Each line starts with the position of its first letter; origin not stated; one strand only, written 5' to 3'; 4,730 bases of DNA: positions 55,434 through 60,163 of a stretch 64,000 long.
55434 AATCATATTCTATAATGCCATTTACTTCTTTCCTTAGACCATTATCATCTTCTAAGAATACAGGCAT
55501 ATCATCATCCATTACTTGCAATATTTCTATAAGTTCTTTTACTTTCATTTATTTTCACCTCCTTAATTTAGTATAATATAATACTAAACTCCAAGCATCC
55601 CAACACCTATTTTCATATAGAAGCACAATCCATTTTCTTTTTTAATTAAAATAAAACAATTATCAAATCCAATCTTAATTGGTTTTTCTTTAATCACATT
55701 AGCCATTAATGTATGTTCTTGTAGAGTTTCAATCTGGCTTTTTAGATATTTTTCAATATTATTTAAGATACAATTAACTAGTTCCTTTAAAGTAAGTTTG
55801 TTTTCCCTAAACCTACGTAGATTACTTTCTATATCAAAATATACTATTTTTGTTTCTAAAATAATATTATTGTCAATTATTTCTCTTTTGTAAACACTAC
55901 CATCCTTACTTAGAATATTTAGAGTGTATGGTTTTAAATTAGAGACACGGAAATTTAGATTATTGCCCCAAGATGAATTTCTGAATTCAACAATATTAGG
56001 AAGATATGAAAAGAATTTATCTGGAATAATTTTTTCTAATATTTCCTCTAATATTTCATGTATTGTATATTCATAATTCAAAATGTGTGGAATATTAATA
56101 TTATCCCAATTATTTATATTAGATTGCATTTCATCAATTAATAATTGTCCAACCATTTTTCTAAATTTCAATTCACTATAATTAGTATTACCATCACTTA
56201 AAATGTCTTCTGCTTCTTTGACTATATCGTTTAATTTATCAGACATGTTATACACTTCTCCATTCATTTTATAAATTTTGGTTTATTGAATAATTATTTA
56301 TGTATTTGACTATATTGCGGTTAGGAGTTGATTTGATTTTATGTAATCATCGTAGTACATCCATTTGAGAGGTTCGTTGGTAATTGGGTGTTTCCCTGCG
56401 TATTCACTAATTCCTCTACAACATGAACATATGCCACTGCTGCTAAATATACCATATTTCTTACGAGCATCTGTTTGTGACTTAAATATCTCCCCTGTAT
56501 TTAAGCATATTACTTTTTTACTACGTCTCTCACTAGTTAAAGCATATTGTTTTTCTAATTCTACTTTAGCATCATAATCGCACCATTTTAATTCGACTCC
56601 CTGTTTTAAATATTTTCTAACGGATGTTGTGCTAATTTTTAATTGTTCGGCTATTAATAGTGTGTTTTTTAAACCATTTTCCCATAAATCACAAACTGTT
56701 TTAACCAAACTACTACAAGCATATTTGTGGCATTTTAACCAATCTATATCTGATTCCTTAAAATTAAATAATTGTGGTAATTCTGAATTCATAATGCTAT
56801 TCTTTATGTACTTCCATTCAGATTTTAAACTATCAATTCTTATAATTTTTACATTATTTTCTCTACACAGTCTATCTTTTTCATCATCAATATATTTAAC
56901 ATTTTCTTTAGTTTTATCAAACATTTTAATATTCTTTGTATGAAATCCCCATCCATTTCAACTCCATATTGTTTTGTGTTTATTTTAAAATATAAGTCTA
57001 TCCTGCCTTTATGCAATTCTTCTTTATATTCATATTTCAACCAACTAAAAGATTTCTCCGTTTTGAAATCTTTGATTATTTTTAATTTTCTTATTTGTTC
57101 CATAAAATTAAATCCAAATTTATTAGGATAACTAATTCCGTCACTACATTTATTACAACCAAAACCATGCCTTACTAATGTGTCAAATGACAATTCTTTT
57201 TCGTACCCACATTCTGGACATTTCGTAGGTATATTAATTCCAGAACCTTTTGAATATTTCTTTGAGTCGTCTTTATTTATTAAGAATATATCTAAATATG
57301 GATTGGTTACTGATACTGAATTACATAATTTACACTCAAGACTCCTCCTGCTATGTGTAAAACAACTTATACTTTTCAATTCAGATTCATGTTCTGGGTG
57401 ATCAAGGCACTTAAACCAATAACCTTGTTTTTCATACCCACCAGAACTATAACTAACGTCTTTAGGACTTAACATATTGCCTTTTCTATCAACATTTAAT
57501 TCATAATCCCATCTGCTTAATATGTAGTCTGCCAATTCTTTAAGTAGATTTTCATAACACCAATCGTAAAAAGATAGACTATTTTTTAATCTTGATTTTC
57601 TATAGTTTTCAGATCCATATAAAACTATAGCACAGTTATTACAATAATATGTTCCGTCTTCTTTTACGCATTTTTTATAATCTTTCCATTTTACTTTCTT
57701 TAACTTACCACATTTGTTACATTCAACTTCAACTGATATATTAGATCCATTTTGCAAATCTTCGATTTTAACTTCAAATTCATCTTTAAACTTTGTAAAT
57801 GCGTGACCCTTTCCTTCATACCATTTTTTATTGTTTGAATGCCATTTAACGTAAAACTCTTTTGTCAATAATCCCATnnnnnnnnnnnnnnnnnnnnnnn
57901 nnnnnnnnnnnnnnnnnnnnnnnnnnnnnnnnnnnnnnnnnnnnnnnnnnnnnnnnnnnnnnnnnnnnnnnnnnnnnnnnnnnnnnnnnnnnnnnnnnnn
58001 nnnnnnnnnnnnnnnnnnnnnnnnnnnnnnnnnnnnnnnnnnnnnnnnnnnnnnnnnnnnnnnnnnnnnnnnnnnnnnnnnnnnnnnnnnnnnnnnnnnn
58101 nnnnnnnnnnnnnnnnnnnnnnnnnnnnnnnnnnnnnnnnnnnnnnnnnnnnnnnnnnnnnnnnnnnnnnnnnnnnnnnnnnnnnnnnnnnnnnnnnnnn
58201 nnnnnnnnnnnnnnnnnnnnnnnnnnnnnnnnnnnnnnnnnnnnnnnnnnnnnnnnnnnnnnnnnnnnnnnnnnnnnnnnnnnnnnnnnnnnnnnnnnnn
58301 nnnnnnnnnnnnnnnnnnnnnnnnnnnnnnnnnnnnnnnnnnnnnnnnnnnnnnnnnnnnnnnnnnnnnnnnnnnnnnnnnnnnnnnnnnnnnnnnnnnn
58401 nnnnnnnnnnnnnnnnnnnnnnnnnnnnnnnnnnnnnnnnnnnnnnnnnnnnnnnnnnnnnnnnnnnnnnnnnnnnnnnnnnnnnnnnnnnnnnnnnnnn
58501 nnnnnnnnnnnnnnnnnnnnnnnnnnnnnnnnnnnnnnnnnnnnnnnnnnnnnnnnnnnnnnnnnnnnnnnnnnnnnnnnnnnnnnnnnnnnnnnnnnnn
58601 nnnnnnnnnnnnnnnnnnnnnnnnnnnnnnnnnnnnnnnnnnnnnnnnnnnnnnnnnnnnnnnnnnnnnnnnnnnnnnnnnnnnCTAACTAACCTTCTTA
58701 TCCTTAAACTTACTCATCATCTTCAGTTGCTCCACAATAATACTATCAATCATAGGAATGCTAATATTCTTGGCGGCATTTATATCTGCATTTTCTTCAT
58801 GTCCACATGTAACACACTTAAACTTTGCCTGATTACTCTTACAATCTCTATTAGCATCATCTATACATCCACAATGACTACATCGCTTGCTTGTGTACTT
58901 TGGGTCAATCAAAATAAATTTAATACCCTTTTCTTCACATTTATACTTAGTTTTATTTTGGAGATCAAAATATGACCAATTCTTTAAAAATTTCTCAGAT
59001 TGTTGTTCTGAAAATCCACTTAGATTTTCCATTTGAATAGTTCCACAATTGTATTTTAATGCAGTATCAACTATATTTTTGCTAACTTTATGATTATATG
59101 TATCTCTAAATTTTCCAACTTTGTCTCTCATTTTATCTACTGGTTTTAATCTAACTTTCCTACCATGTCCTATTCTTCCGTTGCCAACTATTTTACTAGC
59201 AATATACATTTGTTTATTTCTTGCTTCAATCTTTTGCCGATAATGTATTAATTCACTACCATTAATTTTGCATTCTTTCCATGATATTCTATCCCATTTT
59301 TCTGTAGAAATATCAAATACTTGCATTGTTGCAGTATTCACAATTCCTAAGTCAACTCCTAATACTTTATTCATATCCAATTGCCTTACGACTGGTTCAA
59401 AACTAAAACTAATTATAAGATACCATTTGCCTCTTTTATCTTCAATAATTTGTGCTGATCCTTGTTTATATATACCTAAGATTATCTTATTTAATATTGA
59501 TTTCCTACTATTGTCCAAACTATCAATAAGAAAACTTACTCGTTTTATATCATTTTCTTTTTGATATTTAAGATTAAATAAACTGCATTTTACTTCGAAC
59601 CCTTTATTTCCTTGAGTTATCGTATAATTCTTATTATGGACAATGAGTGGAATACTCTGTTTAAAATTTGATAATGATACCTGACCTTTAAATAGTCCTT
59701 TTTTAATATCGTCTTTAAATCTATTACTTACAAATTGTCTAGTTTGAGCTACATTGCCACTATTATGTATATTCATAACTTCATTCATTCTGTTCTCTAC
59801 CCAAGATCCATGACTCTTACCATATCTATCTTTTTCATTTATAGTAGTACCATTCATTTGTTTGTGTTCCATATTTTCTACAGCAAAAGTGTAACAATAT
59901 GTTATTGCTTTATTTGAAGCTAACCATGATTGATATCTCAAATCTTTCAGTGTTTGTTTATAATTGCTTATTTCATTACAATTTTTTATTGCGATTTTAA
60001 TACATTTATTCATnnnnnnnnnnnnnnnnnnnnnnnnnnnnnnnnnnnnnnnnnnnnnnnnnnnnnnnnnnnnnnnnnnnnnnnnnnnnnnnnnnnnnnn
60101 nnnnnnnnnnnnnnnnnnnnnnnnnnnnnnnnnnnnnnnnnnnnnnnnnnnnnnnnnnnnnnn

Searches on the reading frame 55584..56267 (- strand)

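Call 35: search_protein_families(library=pfam, proteins=[window:55584-56267:-], max_evalue=0.01)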
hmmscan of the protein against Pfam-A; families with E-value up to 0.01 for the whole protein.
window:55584-56267:- (227 aa): 0 families

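Call 74: search_protein_families(library=phrogs, proteins=[window:55584-56267:-], max_evalue=0.001)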
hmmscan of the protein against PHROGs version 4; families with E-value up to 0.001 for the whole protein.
window:55584-56267:- (227 aa): 1 family
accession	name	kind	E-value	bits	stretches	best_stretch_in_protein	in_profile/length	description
phrog_4088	-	unknown function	2.2e-12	47.9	1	13-180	5-170/332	-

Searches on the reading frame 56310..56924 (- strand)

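Call 35: search_protein_families(library=pfam, proteins=[window:56310-56924:-], max_evalue=0.01)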
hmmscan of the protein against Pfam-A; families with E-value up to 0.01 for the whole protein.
window:56310-56924:- (204 aa): 0 families

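Call 74: search_protein_families(library=phrogs, proteins=[window:56310-56924:-], max_evalue=0.001)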
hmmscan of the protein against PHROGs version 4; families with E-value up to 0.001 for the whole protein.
window:56310-56924:- (204 aa): 2 families
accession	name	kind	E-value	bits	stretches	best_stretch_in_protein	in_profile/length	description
phrog_4538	-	unknown function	1.3e-26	94.6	1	5-191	290-447/447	-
phrog_3855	-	DNA, RNA and nucleotide metabolism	0.00046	21.6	0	71-114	66-108/115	HTH DNA binding protein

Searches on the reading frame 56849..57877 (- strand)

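Call 35: search_protein_families(library=pfam, proteins=[window:56849-57877:-], max_evalue=0.01)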
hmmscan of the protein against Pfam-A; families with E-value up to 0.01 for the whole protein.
window:56849-57877:- (342 aa): 2 families
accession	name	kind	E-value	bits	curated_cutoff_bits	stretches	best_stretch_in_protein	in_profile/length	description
PF14311.12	DUF4379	-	0.00027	21.5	24.5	0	204-245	14-54/56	Probable Treble clef zinc finger domain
PF05876.18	GpA_ATPase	-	0.0023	18.1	25.6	0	47-86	191-233/247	Phage terminase large subunit gpA, ATPase domain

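Call 74: search_protein_families(library=phrogs, proteins=[window:56849-57877:-], max_evalue=0.001)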
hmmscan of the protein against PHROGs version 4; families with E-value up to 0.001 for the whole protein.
window:56849-57877:- (342 aa): 3 families
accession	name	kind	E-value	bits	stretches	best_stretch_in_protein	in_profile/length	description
phrog_4538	-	unknown function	9.6e-20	71.9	1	144-310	124-277/447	-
phrog_12131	-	DNA, RNA and nucleotide metabolism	8.4e-14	52.4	1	3-85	2-84/313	homing endonuclease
phrog_5104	-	unknown function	3e-10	41.1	1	5-89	4-90/228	-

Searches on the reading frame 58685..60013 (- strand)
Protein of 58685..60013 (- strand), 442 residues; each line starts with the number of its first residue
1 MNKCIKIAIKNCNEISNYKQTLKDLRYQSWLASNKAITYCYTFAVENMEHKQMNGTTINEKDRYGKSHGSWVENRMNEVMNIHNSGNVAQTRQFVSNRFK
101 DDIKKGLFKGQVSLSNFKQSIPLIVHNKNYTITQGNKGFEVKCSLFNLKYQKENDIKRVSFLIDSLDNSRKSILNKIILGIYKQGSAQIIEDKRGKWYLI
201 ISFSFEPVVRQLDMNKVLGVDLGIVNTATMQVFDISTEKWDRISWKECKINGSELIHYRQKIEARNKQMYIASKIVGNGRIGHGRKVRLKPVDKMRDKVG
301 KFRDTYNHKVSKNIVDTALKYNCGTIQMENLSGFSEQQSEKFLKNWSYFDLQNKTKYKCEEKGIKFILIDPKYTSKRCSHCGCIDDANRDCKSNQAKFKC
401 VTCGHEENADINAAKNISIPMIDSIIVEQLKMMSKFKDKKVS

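Call 35: search_protein_families(library=pfam, proteins=[window:58685-60013:-], max_evalue=0.01)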
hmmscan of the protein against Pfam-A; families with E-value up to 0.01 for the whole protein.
window:58685-60013:- (442 aa): 2 families
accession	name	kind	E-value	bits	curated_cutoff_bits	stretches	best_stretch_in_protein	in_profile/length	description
PF07282.18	Cas12f1-like_TNB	-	2.7e-21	75.9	26.3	1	350-417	3-60/60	Cas12f1-like, TNB domain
PF01385.25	OrfB_IS605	-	1e-06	29.4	30.5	1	209-332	10-117/120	Probable transposase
